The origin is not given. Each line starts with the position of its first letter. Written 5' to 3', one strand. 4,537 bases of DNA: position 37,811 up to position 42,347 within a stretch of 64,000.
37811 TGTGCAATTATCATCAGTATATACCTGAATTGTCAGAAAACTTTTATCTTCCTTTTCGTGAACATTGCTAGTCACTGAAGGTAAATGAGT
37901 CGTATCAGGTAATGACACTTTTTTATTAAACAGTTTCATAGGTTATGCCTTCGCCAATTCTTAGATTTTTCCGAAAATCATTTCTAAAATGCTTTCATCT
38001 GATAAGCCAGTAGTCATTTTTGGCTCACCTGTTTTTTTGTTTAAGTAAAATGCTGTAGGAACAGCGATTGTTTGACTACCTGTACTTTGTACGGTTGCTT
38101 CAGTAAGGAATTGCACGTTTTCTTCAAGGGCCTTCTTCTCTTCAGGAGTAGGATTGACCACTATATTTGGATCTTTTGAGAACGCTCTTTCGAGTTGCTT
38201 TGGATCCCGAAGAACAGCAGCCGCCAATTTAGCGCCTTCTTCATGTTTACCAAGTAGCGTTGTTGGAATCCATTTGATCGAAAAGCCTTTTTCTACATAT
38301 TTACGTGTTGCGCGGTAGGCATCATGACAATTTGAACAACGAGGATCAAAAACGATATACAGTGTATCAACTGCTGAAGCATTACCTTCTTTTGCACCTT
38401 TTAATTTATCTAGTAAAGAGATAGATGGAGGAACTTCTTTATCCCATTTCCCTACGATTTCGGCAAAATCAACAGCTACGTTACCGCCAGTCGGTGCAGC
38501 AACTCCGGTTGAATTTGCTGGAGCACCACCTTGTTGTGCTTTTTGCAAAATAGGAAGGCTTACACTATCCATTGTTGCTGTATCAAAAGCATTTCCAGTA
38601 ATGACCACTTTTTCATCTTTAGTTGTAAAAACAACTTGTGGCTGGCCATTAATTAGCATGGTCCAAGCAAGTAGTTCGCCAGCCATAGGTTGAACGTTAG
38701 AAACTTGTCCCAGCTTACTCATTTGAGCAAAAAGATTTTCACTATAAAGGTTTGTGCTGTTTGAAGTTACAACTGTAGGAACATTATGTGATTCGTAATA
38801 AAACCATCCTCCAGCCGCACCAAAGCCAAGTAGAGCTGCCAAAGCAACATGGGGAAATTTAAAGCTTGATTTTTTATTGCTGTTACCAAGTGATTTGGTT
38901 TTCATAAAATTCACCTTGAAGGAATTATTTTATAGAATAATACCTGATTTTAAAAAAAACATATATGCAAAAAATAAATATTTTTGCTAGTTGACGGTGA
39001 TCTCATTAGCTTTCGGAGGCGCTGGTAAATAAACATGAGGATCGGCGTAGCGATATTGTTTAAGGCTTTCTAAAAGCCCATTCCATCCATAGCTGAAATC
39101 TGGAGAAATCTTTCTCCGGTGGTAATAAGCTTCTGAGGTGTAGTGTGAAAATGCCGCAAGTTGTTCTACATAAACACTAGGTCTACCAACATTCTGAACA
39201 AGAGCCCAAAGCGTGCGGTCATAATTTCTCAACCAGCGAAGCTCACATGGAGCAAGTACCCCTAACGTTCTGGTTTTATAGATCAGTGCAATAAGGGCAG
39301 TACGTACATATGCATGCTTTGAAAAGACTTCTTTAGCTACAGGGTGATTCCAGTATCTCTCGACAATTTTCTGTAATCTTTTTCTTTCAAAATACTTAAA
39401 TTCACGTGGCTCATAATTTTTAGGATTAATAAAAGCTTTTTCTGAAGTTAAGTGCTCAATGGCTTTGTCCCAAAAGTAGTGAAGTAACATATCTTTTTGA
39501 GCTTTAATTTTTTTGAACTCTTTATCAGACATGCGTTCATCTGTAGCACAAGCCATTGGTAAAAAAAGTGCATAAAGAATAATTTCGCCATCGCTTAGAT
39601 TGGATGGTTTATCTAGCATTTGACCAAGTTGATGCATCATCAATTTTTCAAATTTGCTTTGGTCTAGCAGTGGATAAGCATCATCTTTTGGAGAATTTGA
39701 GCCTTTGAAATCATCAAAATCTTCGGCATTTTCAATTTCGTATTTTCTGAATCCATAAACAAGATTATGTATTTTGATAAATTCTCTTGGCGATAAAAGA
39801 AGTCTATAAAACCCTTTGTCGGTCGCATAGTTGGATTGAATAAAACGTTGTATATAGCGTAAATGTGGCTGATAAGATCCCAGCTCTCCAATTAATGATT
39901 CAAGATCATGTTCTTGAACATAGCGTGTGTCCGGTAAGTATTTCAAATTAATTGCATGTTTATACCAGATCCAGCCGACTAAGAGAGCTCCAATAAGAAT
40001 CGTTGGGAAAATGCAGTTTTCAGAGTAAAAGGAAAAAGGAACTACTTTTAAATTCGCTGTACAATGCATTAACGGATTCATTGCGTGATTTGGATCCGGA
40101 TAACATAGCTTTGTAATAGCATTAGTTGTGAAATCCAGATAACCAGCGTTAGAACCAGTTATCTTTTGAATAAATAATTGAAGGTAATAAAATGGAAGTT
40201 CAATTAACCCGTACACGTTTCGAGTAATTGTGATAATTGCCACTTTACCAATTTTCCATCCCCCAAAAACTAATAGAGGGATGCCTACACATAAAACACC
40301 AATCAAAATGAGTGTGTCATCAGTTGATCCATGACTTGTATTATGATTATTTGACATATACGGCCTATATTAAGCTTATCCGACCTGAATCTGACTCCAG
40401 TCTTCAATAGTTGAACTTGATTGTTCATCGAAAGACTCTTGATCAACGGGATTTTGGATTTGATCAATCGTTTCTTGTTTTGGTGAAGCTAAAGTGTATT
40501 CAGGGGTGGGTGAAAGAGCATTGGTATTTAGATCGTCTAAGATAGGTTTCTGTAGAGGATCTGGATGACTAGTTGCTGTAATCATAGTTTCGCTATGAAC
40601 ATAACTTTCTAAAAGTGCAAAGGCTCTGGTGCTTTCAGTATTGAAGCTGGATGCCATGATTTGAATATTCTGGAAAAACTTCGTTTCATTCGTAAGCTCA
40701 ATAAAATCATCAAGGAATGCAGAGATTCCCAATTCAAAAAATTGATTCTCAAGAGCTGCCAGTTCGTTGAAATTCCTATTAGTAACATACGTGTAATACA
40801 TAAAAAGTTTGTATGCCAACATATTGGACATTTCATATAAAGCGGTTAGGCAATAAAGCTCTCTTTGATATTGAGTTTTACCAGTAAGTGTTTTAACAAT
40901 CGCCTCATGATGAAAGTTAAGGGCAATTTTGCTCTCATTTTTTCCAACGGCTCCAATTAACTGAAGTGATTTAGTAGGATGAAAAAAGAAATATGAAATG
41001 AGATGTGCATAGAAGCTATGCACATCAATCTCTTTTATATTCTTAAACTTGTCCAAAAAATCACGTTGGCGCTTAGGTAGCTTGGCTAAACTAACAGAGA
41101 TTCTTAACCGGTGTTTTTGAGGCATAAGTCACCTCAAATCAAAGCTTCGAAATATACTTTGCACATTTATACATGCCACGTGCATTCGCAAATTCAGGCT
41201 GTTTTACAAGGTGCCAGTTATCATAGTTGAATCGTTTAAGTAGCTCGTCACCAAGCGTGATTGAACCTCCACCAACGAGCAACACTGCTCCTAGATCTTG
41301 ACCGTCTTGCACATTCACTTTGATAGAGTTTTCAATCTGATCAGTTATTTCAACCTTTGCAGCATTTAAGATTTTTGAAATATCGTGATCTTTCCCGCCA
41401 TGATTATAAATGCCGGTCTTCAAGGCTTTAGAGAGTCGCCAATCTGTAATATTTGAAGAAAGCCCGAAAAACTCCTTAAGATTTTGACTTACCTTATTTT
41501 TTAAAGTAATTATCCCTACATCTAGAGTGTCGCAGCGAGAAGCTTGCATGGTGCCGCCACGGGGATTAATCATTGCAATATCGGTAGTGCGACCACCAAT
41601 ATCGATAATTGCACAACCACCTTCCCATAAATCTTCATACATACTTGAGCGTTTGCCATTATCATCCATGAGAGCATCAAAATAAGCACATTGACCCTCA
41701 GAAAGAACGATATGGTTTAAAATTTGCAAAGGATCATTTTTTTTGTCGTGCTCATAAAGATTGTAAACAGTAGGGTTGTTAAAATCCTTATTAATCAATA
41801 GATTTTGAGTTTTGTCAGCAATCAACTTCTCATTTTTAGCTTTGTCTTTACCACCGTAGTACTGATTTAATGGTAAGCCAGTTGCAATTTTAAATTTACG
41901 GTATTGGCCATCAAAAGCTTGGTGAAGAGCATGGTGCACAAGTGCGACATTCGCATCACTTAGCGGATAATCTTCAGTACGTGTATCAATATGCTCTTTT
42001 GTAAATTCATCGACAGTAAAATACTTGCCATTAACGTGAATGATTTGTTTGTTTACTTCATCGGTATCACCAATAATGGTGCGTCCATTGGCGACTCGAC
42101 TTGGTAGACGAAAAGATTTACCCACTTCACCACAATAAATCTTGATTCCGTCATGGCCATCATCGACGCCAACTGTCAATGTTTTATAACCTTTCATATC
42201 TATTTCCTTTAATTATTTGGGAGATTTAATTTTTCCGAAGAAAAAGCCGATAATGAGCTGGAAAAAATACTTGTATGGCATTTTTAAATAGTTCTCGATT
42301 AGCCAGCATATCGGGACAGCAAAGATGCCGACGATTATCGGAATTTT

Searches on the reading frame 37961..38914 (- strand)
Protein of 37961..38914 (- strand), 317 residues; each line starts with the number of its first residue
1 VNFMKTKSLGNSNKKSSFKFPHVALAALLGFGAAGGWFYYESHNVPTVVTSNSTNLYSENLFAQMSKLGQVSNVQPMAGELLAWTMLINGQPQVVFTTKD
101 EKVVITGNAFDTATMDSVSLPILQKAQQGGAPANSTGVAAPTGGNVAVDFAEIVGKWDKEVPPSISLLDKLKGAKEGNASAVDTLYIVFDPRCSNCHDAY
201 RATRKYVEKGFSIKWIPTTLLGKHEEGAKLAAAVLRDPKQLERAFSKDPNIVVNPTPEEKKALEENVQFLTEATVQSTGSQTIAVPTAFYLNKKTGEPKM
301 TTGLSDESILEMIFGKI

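Call 28: search_protein_families(library=pfam, proteins=[window:37961-38914:-], max_evalue=1)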
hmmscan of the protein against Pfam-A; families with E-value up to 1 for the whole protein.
window:37961-38914:- (317 aa): 3 families
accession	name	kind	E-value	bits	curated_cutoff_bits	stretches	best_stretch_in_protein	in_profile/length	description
PF13462.12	Thioredoxin_4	-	0.028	15.1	23.2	1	177-236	9-70/165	Thioredoxin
PF13098.12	Thioredoxin_2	-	0.032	15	27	1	184-308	8-98/104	Thioredoxin-like domain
PF10411.14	DsbC_N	-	0.18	11.8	25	1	90-114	40-64/70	Disulfide bond isomerase protein N-terminal domain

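Call 102: search_protein_families(library=ncbifam, proteins=[window:37961-38914:-], max_evalue=0.05)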
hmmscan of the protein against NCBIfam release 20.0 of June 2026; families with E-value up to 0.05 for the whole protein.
window:37961-38914:- (317 aa): 1 family
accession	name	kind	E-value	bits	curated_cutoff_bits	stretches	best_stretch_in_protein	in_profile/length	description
NF008657.0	PRK11657.1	equivalog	3.1e-14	52.8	124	1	76-316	42-250/251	thiol:disulfide interchange protein DsbG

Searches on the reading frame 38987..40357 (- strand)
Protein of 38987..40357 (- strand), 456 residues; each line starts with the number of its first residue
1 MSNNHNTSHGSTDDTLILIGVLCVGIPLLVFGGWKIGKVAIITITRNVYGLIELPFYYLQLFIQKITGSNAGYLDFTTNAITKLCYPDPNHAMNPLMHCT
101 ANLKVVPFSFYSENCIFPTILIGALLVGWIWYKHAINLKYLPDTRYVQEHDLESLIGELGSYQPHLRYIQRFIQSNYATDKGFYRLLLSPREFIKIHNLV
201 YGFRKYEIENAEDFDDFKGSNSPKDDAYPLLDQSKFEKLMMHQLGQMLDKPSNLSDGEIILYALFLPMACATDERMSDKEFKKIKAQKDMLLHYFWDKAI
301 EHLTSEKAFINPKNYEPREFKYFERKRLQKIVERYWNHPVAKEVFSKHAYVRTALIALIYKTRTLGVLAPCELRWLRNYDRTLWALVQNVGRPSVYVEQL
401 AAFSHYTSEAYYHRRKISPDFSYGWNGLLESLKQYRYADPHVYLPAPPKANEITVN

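Call 6: search_protein_families(library=pfam, proteins=[window:38987-40357:-], max_evalue=0.01)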
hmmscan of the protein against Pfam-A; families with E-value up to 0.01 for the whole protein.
window:38987-40357:- (456 aa): 1 family
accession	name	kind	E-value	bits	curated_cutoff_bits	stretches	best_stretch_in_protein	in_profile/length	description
PF23127.1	DotM_C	-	1.9e-28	100.3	27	1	237-422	4-164/172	DotM, C-terminal cytoplasmic domain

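Call 102: search_protein_families(library=ncbifam, proteins=[window:38987-40357:-], max_evalue=0.05)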
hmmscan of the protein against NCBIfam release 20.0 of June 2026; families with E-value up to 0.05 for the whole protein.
window:38987-40357:- (456 aa): 1 family
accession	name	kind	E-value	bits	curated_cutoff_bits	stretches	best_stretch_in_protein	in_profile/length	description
NF033890.1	DotM_IcmP_IVB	equivalog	3.7e-26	92.1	230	1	324-438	241-355/356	type IVB secretion system coupling complex protein DotM/IcmP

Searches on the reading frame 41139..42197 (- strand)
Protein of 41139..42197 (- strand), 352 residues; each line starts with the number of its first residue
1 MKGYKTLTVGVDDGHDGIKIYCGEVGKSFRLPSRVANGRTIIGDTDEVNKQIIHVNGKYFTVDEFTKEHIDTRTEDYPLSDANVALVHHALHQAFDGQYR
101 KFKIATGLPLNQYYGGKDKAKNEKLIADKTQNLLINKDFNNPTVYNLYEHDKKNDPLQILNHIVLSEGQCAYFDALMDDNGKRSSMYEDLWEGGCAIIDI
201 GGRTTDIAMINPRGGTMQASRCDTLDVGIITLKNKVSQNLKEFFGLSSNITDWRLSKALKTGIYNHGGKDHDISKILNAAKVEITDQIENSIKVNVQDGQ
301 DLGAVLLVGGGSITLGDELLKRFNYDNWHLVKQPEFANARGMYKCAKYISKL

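Call 6: search_protein_families(library=pfam, proteins=[window:41139-42197:-], max_evalue=0.01)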
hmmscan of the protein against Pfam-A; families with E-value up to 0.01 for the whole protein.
window:41139-42197:- (352 aa): 4 families
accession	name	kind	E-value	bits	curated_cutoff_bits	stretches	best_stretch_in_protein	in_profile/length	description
PF21522.3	MreB-like_C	-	4.2e-17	63.3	27.8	1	197-319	1-121/123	Archaeal actin homologue MreB-like, C-terminal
PF06406.17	StbA_N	-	2.7e-10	40.9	24.6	1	8-141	2-133/158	Plasmid segregation protein ParM, N-terminal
PF17989.7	ALP_N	-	2.9e-09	37.7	26.3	1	10-130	1-122/148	Actin like proteins N terminal domain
PF21523.3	ParM_N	-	4.1e-08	33.9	27.4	1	197-344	9-158/159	Plasmid segregation protein ParM, C-terminal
